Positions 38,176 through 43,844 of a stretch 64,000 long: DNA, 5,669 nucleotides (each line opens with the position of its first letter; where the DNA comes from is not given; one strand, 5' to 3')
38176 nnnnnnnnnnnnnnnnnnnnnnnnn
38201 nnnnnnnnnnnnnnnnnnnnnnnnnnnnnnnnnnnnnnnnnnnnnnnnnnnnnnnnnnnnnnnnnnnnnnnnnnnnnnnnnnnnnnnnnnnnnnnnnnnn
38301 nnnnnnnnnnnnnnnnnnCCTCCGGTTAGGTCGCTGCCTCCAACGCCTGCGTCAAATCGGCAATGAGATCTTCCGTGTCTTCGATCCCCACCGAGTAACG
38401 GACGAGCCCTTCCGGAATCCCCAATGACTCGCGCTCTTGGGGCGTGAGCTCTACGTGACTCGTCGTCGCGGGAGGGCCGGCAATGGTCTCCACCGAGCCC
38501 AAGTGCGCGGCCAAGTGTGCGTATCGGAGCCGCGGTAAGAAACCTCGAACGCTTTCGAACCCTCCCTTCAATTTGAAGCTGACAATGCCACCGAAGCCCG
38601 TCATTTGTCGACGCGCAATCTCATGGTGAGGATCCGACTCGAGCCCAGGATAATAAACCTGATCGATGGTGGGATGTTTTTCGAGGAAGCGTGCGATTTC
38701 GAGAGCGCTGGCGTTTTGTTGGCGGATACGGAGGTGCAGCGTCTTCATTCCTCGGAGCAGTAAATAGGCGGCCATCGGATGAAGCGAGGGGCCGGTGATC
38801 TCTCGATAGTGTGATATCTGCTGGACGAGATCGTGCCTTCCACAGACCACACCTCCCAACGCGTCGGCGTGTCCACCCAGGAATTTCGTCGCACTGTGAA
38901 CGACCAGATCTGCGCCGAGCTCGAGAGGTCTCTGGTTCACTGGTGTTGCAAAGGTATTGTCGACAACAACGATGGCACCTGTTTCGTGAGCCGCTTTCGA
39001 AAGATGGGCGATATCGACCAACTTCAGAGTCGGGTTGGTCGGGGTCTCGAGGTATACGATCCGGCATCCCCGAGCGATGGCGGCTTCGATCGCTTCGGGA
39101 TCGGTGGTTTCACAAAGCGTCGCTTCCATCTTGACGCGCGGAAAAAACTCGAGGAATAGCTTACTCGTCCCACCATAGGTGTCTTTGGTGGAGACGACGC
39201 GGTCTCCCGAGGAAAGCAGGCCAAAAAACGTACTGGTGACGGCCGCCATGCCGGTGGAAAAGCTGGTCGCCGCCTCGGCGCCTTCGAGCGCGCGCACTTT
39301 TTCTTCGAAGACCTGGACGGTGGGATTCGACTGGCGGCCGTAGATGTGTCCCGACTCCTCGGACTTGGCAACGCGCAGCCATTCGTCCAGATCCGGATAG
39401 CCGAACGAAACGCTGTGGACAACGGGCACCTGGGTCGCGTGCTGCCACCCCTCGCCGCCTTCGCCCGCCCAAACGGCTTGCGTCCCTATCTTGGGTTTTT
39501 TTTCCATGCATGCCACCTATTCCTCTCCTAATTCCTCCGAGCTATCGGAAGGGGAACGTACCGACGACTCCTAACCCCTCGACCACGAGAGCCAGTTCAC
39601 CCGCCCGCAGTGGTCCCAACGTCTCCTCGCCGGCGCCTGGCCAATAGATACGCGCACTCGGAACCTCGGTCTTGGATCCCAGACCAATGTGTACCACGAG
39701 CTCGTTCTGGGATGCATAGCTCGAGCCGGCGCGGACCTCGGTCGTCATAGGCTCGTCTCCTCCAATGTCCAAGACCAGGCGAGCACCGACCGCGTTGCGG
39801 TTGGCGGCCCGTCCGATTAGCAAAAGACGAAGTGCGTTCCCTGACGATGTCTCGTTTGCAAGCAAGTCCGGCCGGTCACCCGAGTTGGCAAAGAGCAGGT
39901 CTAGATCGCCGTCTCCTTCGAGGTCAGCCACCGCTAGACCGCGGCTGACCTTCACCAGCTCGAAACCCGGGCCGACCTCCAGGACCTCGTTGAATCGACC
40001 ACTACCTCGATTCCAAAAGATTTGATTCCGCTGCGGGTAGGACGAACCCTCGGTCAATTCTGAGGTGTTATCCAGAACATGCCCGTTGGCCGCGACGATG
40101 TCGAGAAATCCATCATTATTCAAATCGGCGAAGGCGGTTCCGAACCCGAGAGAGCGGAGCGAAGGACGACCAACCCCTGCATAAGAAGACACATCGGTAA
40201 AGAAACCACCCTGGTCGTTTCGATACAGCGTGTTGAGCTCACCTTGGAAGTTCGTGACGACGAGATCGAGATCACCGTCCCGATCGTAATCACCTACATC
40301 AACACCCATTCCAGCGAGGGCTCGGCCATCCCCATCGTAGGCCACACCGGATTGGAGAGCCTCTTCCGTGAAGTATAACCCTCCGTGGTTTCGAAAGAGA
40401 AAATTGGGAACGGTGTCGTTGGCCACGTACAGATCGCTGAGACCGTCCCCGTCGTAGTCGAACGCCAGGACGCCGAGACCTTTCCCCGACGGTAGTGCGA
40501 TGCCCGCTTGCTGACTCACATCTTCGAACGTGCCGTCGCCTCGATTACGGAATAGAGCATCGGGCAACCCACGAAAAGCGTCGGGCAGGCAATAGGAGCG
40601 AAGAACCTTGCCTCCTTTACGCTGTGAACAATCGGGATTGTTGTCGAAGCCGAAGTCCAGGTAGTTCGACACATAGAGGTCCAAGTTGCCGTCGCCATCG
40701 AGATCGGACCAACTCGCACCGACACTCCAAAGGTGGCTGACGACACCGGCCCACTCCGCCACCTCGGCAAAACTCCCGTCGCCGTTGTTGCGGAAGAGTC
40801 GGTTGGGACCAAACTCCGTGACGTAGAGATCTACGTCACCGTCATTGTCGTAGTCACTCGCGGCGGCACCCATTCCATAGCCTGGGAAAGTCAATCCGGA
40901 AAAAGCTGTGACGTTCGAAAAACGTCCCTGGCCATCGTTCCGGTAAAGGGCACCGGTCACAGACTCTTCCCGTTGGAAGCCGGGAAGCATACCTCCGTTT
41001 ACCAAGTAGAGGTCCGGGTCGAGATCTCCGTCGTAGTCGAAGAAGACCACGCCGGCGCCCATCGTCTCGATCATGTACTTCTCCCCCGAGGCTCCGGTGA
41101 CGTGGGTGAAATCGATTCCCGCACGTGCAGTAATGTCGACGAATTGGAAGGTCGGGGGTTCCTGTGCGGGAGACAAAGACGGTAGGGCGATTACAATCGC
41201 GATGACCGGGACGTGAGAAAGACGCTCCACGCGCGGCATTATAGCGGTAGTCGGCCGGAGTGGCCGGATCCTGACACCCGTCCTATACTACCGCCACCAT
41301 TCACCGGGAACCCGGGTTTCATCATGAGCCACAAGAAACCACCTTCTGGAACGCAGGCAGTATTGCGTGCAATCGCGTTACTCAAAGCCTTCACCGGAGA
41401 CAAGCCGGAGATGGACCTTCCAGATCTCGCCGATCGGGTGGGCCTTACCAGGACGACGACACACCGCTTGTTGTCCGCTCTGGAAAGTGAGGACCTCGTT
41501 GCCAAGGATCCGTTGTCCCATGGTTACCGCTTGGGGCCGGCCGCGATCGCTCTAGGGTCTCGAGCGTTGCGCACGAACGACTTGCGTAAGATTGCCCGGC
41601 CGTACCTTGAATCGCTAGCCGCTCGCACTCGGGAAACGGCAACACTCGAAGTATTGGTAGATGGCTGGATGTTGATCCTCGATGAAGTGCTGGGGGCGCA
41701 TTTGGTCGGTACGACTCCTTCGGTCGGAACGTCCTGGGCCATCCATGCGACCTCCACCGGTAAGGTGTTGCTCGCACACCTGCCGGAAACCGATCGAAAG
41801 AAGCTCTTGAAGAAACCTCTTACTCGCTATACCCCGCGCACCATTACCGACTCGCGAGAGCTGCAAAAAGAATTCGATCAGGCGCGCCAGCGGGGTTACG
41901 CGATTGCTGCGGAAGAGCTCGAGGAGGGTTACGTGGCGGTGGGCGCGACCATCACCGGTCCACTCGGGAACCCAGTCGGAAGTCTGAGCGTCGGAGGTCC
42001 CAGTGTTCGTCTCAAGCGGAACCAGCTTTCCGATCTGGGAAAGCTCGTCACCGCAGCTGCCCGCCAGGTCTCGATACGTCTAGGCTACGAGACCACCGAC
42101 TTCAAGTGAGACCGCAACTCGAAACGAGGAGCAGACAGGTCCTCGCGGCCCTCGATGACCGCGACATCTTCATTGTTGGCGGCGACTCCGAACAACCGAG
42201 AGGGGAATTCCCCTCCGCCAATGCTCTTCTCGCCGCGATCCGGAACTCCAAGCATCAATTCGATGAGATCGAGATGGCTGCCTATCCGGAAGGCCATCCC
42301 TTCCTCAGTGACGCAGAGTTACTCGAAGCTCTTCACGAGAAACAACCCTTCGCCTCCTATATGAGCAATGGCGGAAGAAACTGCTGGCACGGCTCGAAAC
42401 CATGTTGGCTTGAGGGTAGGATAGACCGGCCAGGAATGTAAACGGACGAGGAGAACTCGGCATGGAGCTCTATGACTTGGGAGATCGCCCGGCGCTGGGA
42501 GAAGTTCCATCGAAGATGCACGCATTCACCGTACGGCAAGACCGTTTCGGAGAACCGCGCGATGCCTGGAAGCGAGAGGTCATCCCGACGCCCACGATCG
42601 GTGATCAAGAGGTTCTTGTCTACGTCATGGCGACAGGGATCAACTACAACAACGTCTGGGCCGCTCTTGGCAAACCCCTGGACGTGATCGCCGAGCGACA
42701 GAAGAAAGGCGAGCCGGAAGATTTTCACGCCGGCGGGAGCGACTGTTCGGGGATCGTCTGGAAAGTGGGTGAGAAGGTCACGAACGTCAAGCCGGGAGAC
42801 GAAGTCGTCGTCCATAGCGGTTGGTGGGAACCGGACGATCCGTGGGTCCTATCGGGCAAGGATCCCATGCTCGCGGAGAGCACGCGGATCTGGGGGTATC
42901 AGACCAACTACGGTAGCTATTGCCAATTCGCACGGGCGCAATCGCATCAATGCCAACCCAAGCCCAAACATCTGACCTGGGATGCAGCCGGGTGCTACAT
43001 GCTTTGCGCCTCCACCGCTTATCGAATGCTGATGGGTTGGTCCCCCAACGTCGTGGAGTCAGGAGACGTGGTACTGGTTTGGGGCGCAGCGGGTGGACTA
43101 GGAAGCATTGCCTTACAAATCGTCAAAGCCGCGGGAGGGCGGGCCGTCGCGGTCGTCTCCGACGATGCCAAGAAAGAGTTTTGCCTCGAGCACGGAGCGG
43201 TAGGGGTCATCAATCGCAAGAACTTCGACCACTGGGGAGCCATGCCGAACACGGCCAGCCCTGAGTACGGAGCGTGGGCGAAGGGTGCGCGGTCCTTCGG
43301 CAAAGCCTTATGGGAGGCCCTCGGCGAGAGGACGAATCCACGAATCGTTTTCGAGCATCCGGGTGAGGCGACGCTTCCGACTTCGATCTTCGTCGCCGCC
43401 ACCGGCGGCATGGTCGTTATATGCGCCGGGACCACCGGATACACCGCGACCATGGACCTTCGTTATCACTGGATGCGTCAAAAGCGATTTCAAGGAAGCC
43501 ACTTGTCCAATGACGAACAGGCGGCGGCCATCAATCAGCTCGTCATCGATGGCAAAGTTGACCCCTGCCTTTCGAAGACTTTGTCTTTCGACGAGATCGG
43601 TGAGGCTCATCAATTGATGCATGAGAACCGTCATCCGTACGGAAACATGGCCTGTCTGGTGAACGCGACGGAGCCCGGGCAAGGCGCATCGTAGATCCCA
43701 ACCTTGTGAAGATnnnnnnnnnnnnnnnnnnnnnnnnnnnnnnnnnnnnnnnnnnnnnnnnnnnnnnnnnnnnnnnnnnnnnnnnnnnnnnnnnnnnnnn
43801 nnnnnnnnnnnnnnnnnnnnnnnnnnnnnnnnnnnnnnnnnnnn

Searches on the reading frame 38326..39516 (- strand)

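Call 72: search_protein_families(library=ncbifam, proteins=[window:38326-39516:-], max_evalue=1e-10)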
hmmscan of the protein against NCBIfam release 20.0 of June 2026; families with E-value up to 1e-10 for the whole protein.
window:38326-39516:- (396 aa): 43 families (the best 25 are shown)
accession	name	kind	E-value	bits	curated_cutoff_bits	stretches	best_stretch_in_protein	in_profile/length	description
NF006097.0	PRK08249.1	equivalog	9.4e-198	656.5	600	1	5-394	6-395/402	cystathionine gamma-synthase family protein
TIGR01328.1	met_gam_lyase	equivalog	2.2e-117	392.2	549.7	1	12-394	6-390/391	methionine gamma-lyase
NF005695.0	PRK07503.1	equivalog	3.6e-115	384.9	666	1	8-395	8-397/403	methionine gamma-lyase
NF006003.0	PRK08133.1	equivalog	2.8e-114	381.9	522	1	5-393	7-395/396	O-succinylhomoserine sulfhydrylase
NF004876.0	PRK06234.1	subfamily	5.4e-113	378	666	1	7-394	6-397/400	methionine gamma-lyase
TIGR01325.1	O_suc_HS_sulf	equivalog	1.4e-112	376.1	510.05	1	48-392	37-380/380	O-succinylhomoserine sulfhydrylase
NF005871.0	PRK07811.1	equivalog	8.7e-109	363.6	513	1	6-393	9-387/389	cystathionine gamma-synthase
NF006347.0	PRK08574.1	equivalog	4.2e-108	361.5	477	1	54-394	42-384/385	cystathionine gamma-synthase family protein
NF005047.0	PRK06460.1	equivalog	2.4e-104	349.2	501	1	57-393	37-373/376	hypothetical protein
NF005810.0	PRK07671.1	equivalog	1.6e-103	346.6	594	1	51-393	36-377/377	bifunctional cystathionine gamma-lyase/homocysteine desulfhydrase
TIGR01326.1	OAH_OAS_sulfhy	subfamily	5.3e-103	344.9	495.1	2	11-243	3-235/418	O-acetylhomoserine aminocarboxypropyltransferase/cysteine synthase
TIGR02080.1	O_succ_thio_ly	equivalog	1.5e-101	339.9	504.55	1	54-394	40-381/382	cystathionine gamma-synthase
NF005976.0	PRK08064.1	equivalog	2.2e-101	339.6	627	1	25-394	22-382/390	cystathionine beta-lyase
NF005696.0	PRK07504.1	equivalog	2e-100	336.4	675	1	48-395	48-396/397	O-succinylhomoserine sulfhydrylase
NF005758.0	PRK07582.1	equivalog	8.5e-98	327.5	440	1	12-395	11-371/372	cystathionine gamma-lyase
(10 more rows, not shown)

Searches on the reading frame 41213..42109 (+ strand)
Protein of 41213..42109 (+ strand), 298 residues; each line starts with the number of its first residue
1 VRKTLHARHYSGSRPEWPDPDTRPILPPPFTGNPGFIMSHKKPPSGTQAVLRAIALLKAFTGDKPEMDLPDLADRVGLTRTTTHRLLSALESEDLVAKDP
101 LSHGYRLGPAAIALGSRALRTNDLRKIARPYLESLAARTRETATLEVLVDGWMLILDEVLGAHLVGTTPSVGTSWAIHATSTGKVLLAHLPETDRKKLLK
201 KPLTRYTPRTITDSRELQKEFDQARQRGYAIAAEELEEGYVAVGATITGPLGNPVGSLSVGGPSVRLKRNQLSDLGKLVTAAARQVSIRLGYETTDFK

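Call 4: search_protein_families(library=pfam, proteins=[window:41213-42109:+])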
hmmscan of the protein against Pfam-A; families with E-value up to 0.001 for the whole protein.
window:41213-42109:+ (298 aa): 5 families
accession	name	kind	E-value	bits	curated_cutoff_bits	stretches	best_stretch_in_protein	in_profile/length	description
PF01614.24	IclR_C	-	4.8e-36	124.3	24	1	118-287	3-173/174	Bacterial transcriptional regulator IclR C-terminal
PF09339.16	HTH_IclR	-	4.5e-14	52.4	22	1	49-100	1-52/52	IclR helix-turn-helix domain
PF25213.1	HVO_A0261_N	-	2e-06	28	35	1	68-109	26-65/86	HVO_A0261 N-terminal domain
PF13412.12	HTH_24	-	0.00013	21.9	21.9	1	64-96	15-47/48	Winged helix-turn-helix DNA-binding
PF13545.12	HTH_Crp_2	-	0.00017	21.9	27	1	71-97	27-53/70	Crp-like helix-turn-helix domain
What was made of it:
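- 41213..42109 (+): IclR-family regulator at the head of the plus-strand operon of module A. Pfam HTH_IclR + IclR_C (call 4).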

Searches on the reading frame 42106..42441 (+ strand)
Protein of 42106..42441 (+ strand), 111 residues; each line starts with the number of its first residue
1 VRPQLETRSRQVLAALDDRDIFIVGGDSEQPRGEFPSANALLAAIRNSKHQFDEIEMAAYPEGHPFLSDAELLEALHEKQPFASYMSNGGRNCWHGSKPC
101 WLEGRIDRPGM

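Call 4: search_protein_families(library=pfam, proteins=[window:42106-42441:+])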
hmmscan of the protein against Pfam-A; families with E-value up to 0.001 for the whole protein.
window:42106-42441:+ (111 aa): 0 families

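Call 19: search_protein_families(library=ncbifam, proteins=[window:42106-42441:+], max_evalue=0.00001)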
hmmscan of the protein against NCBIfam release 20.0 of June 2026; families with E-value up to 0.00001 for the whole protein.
window:42106-42441:+ (111 aa): 0 families

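Call 49: search_protein_families(library=pfam, proteins=[window:42106-42441:+], max_evalue=0.01)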
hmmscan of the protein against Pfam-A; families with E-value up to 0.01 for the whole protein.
window:42106-42441:+ (111 aa): 1 family
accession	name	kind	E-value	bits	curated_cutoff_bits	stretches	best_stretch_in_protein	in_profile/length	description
PF02219.23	MTHFR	-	0.0012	18.7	24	1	27-78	114-167/287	Methylenetetrahydrofolate reductase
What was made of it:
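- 42106..42441 (+): Remnant of an MTHFR-like gene; only residues 71-146 of 265 survive. Weak Pfam MTHFR hit (call 49).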

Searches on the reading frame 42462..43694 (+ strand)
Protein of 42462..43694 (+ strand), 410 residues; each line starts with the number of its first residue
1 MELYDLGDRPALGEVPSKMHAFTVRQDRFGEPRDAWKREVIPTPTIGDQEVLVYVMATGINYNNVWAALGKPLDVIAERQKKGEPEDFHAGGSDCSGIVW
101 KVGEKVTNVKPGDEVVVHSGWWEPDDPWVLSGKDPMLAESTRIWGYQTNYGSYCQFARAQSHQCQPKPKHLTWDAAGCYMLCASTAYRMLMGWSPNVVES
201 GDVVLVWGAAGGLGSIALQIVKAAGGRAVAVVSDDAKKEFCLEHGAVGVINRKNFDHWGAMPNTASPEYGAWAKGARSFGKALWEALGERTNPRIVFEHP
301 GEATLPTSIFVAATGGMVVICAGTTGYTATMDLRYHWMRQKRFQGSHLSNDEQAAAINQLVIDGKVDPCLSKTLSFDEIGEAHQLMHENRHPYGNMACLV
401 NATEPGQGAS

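Call 4: search_protein_families(library=pfam, proteins=[window:42462-43694:+])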
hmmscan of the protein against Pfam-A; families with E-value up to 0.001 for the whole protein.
window:42462-43694:+ (410 aa): 3 families
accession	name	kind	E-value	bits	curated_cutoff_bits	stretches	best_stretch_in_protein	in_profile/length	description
PF00107.32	ADH_zinc_N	-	1.3e-14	54.6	31.8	1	212-354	1-120/129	Zinc-binding dehydrogenase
PF08240.17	ADH_N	-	6.2e-12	46.1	23.5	1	47-169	1-104/104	Alcohol dehydrogenase GroES-like domain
PF13602.12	ADH_zinc_N_2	-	7.9e-07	30.5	27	1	296-391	27-128/134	Zinc-binding dehydrogenase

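Call 19: search_protein_families(library=ncbifam, proteins=[window:42462-43694:+], max_evalue=0.00001)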
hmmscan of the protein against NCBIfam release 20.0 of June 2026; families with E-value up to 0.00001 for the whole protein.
window:42462-43694:+ (410 aa): 17 families
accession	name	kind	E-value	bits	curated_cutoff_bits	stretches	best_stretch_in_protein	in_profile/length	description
TIGR01751.1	crot-CoA-red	equivalog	3.4e-165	549.6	378.55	1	15-409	4-396/398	crotonyl-CoA carboxylase/reductase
TIGR02824.1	quinone_pig3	subfamily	2.8e-26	92.3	296.8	1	149-258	90-197/325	putative NAD(P)H quinone oxidoreductase, PIG3 family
NF010344.0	PRK13771.1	subfamily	1.8e-21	76.5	349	1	41-256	18-217/334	putative alcohol dehydrogenase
TIGR02817.1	adh_fam_1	subfamily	3.3e-17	62.9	284.05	1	148-252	93-201/336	zinc-binding alcohol dehydrogenase family protein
NF041172.1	AcrlCoa_red_Thmprot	equivalog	5.9e-17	61.6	500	1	92-250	59-212/334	acryloyl-CoA reductase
TIGR02823.1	oxido_YhdH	subfamily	2.3e-15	56.3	297.25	1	148-258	92-203/324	acrylyl-CoA reductase family protein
NF008024.0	PRK10754.1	subfamily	6.8e-13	48.3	348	1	142-254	84-194/327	NADPH:quinone reductase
TIGR03989.1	Rxyl_3153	subfamily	3.2e-11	43.1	440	0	48-117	26-85/370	NDMA-dependent alcohol dehydrogenase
TIGR02818.1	adh_III_F_hyde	equivalog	8.6e-09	34.9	543.95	0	196-257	181-242/368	S-(hydroxymethyl)glutathione dehydrogenase/class III alcohol dehydrogenase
NF047908.1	AldhRedAhr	equivalog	2.3e-08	33.3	470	1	93-259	63-224/335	NADPH-dependent aldehyde reductase Ahr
NF041097.1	keto_inos_dh_IolM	equivalog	2.6e-08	32.9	450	0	39-256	43-262/389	scyllo-inosose 3-dehydrogenase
TIGR03201.1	dearomat_had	equivalog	3.2e-08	33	338.65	1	198-388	164-338/349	6-hydroxycyclohex-1-ene-1-carbonyl-CoA dehydrogenase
NF006940.0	PRK09422.1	equivalog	5.5e-08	32.1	344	1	92-256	57-217/338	alcohol dehydrogenase AdhP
NF051456.1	acrylyl_AcuI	equivalog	8.9e-08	31.3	440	1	149-258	94-204/325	acrylyl-CoA reductase (NADPH)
NF003808.0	PRK05396.1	equivalog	1.2e-07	31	380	1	41-254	18-217/341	L-threonine 3-dehydrogenase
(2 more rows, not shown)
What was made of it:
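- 42462..43694 (+): Crotonyl-CoA carboxylase/reductase-type enoyl-CoA reductase. It occupies the place that the acryloyl-CoA reductase AcuI holds in roseobacterial dmdA operons; this parallel is an inference. NCBIfam TIGR01751 549.6 bits against a cut-off of 378.55 (call 19).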
